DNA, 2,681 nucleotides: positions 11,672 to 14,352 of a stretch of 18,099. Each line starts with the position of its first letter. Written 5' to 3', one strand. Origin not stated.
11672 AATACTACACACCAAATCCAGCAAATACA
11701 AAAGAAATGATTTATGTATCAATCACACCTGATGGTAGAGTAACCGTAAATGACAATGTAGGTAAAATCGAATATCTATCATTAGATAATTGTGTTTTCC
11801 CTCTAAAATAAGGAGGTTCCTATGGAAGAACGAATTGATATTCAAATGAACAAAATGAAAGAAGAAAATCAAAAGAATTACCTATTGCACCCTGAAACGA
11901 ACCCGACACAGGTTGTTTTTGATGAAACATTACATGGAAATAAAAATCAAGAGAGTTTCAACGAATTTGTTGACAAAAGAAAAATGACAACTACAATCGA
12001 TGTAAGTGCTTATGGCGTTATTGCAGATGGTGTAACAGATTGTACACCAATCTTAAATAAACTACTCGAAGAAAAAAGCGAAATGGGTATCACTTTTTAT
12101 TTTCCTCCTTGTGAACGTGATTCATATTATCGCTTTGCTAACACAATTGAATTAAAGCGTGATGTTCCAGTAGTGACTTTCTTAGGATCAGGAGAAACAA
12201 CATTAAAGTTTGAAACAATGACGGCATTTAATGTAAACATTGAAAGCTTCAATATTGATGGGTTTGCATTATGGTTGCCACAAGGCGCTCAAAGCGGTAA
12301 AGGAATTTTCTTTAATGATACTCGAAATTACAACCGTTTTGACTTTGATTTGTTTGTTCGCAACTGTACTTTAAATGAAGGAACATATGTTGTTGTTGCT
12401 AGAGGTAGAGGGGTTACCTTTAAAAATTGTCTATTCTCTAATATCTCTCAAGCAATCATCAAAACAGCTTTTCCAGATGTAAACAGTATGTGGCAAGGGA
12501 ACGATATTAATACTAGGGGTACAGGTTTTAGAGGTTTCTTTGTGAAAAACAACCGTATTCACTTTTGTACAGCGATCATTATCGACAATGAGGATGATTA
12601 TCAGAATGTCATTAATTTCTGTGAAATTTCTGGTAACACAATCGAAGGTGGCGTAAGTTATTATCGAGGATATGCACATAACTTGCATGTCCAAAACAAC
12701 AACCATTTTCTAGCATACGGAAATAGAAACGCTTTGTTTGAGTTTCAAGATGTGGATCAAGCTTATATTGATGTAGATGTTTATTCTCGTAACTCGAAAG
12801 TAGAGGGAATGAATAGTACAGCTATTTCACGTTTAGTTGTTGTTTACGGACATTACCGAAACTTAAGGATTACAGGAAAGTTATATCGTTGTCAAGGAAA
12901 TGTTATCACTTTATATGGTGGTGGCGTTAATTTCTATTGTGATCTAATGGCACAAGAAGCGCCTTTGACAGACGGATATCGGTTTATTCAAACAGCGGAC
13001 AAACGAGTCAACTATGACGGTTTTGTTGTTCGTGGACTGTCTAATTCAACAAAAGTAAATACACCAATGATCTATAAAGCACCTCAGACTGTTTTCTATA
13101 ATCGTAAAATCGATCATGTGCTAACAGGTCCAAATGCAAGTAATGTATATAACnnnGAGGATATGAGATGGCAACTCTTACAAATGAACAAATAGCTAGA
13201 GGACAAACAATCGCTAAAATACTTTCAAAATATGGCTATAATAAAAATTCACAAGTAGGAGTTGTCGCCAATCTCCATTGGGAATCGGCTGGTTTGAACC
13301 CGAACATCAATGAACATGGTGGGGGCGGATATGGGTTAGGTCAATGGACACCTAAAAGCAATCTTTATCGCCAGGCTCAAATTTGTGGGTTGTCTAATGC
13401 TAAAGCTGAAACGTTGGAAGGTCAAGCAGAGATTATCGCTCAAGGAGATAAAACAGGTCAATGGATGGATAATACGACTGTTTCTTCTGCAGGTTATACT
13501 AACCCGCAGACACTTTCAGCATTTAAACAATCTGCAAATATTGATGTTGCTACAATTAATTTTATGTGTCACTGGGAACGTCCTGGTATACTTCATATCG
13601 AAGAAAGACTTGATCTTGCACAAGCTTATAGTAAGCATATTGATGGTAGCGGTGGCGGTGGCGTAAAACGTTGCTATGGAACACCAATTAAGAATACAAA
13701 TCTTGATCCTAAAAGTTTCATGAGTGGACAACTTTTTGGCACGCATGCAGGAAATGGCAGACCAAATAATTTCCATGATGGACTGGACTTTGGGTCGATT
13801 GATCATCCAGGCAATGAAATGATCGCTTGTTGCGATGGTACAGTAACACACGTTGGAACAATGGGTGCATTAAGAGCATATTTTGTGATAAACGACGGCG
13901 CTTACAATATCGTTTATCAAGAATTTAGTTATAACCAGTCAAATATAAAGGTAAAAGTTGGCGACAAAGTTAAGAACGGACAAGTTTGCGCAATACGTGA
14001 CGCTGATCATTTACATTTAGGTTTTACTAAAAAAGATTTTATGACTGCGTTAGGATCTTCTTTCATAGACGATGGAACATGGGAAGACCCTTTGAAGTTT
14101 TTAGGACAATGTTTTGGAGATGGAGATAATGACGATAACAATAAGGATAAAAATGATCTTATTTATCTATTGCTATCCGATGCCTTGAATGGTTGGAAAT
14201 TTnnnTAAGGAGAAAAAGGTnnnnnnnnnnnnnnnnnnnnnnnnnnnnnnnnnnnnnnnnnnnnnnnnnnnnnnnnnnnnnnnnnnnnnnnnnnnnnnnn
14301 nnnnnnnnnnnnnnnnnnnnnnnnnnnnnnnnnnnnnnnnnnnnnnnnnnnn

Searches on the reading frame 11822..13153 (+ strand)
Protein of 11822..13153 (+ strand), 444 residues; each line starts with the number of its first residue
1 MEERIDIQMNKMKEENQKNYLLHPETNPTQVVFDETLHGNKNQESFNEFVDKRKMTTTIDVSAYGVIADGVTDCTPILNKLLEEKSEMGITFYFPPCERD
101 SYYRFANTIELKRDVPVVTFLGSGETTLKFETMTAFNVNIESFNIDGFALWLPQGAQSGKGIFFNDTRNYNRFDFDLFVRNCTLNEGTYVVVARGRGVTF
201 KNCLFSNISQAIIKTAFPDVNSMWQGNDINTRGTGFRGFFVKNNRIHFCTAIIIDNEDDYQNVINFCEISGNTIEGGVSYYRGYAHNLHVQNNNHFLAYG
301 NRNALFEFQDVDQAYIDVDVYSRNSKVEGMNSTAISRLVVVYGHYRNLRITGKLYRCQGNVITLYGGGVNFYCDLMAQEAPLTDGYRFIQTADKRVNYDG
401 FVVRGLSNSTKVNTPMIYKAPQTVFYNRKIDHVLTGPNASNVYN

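Call 4: search_protein_families(library=pfam, proteins=[window:11822-13153:+], max_evalue=0.1)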
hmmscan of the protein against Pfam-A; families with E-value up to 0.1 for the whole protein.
window:11822-13153:+ (444 aa): 1 family
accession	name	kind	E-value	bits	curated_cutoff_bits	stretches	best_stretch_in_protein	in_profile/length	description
PF12708.12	Pect-lyase_RHGA_epim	-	7.8e-06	26.3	27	1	59-252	2-189/213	Rhamnogalacturonase A/epimerase, pectate lyase-like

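Call 5: search_protein_families(library=phrogs, proteins=[window:11822-13153:+], max_evalue=0.01)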
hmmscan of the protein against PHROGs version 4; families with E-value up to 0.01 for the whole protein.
window:11822-13153:+ (444 aa): 1 family
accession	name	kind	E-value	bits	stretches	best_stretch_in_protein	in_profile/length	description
phrog_2234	-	tail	1.7e-05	24.6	1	13-95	130-223/757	tail spike protein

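Call 19: search_solved_structures(query=window:11822-13153:+, max_evalue=10, show_alignments=2)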
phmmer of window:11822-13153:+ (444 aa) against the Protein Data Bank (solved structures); distinct sequences matched with E-value up to 10: 1.
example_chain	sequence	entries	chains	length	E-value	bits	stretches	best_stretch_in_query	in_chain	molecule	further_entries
4rz0_A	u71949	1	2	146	0.092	14.9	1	240-349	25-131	PFL0690c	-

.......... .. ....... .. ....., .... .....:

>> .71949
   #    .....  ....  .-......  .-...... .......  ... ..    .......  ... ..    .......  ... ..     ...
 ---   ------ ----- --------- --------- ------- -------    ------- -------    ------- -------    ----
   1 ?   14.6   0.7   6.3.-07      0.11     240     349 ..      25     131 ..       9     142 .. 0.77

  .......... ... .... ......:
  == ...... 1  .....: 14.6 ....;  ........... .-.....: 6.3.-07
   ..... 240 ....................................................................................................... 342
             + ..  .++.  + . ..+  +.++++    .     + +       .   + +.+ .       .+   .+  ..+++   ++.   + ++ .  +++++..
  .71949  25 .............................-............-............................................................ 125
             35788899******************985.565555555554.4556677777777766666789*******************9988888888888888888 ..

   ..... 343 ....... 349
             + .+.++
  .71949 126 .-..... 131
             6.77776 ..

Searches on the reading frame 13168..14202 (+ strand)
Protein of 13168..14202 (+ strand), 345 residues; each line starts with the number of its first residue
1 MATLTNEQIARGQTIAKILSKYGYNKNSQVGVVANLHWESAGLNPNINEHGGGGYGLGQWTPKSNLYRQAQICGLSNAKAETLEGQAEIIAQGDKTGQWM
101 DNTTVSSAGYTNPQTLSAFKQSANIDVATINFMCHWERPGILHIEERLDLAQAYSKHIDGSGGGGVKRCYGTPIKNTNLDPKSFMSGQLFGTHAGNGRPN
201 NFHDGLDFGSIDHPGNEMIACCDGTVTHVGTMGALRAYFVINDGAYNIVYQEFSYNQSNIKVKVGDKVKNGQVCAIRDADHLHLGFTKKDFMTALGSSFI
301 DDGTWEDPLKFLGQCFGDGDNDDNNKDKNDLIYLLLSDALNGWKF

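Call 4: search_protein_families(library=pfam, proteins=[window:13168-14202:+], max_evalue=0.1)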
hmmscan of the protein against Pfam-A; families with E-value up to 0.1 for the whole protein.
window:13168-14202:+ (345 aa): 3 families
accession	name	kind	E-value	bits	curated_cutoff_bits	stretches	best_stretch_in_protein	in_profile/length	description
PF18013.6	Phage_lysozyme2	-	3.1e-23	83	28.2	1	13-154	4-136/140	Phage tail lysozyme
PF01551.29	Peptidase_M23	-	8.8e-09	35.9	28.7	1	202-276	2-71/96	Peptidase family M23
PF00364.28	Biotin_lipoyl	-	0.065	13.5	22.1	0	258-279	17-38/73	Biotin-requiring enzyme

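Call 5: search_protein_families(library=phrogs, proteins=[window:13168-14202:+], max_evalue=0.01)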
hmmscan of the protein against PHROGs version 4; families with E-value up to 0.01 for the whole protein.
window:13168-14202:+ (345 aa): 11 families
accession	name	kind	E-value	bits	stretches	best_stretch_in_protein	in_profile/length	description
phrog_11037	-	unknown function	2.1e-22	80.9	2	6-275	12-266/365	-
phrog_3558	-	tail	5.1e-18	65.9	1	177-310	584-713/1047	tail protein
phrog_1067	-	head and packaging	6e-12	45.8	1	18-288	579-846/991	minor head protein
phrog_35693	-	unknown function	2.8e-08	33.1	1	13-154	160-299/858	-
phrog_8949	-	unknown function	1.5e-07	32.2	1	15-62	339-385/557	-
phrog_9570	-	tail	3.2e-06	27.3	1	7-62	475-529/689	tail length tape measure protein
phrog_10479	-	unknown function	1e-05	24.7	1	10-166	856-1024/1083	-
phrog_3084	-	lysis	6.8e-05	23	1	198-275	19-96/468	endolysin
phrog_14988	-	other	0.00071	20.4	1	182-273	10-107/272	peptidase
phrog_9066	-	lysis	0.0009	19.2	0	319-345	379-405/413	endolysin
phrog_7767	-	other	0.002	18.9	1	197-289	15-109/194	metallo-endopeptidase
